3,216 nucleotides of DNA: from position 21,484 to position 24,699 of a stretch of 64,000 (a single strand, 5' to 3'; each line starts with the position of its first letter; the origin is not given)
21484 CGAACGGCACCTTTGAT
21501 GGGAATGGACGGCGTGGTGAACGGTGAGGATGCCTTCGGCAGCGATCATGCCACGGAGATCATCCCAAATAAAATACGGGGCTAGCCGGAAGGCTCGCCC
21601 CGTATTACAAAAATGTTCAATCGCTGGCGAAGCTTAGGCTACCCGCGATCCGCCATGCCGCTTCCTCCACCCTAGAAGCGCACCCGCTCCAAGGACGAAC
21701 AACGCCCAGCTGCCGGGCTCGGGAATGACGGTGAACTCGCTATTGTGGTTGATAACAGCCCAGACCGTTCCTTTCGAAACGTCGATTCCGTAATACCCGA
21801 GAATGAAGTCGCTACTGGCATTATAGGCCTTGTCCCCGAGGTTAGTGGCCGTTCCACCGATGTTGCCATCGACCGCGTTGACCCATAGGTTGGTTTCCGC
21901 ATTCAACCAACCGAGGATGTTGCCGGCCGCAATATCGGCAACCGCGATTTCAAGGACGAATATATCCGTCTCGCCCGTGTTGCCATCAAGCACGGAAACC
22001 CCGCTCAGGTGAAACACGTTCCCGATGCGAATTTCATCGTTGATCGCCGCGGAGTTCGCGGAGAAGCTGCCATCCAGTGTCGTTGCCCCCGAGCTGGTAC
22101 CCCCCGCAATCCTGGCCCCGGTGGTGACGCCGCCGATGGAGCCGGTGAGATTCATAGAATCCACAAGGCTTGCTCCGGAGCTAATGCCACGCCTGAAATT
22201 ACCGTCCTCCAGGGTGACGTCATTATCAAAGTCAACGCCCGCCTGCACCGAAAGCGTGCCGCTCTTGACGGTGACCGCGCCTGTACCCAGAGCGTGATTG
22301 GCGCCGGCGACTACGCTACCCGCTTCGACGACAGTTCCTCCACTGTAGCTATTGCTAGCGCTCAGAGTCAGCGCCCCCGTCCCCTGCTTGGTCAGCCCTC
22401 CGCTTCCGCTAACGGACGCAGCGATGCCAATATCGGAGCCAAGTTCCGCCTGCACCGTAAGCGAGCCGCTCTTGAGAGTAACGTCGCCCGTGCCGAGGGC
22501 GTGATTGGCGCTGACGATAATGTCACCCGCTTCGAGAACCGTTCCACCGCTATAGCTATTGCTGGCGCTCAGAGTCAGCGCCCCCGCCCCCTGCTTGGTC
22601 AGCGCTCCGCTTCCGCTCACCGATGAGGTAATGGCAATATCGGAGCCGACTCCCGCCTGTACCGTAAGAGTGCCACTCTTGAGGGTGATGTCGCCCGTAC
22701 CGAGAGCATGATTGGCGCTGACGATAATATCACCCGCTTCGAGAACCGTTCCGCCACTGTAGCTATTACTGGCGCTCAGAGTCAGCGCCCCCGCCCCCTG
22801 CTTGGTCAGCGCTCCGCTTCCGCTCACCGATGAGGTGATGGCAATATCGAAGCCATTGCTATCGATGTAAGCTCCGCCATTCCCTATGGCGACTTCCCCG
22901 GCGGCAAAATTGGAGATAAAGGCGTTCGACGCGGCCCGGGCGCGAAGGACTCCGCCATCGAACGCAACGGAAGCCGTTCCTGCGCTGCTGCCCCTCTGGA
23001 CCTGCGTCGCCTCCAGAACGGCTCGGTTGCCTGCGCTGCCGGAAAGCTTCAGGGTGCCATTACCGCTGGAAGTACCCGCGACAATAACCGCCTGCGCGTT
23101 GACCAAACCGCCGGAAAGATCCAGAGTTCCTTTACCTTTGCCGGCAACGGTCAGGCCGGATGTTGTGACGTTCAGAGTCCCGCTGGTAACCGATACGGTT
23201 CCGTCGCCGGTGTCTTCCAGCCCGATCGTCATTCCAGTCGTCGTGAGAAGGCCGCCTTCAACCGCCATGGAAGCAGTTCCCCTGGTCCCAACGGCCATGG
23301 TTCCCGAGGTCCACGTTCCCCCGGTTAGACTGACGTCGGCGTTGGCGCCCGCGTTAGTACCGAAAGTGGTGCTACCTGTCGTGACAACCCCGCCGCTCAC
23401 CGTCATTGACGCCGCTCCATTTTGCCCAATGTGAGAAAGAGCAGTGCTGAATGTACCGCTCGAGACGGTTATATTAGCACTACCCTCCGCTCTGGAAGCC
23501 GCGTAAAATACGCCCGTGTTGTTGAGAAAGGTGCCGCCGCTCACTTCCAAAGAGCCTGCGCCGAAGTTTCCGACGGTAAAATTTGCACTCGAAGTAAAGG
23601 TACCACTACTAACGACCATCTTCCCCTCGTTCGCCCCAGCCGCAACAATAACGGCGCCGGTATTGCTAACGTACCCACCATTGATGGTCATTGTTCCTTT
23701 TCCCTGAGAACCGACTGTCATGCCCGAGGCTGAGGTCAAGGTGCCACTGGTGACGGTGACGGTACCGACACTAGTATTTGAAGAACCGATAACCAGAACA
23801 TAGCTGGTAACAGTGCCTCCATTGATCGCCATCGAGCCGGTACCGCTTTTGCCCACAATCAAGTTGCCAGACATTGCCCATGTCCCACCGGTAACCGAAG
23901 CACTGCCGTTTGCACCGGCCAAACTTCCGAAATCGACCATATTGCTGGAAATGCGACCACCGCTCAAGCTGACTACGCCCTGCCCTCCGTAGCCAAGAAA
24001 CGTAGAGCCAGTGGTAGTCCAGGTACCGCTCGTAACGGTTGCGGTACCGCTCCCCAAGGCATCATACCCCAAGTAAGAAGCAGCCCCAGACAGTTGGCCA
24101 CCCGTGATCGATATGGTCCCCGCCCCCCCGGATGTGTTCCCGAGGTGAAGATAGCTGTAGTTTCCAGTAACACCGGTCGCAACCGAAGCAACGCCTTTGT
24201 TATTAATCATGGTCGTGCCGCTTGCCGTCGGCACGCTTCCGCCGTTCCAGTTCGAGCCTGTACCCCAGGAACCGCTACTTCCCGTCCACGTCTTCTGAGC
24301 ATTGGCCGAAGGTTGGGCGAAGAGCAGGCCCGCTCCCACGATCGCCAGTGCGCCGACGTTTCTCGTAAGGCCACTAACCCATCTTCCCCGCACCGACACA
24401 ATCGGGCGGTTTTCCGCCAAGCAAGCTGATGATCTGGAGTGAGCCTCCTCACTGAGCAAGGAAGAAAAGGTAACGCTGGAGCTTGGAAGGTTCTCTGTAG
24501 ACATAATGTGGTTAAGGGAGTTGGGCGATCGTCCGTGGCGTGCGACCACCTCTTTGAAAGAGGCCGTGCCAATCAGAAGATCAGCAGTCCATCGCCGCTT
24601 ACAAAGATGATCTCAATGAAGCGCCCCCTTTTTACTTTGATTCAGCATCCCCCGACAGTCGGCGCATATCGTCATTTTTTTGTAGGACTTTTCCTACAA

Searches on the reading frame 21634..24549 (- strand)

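Call 66: search_protein_families(library=pfam, proteins=[window:21634-24549:-], max_evalue=0.00001)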
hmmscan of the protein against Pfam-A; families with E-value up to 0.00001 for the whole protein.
window:21634-24549:- (971 aa): 1 family
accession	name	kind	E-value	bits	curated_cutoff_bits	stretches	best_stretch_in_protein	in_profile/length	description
PF12951.13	PATR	-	3.2e-25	88.3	27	3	719-747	1-29/30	Passenger-associated-transport-repeat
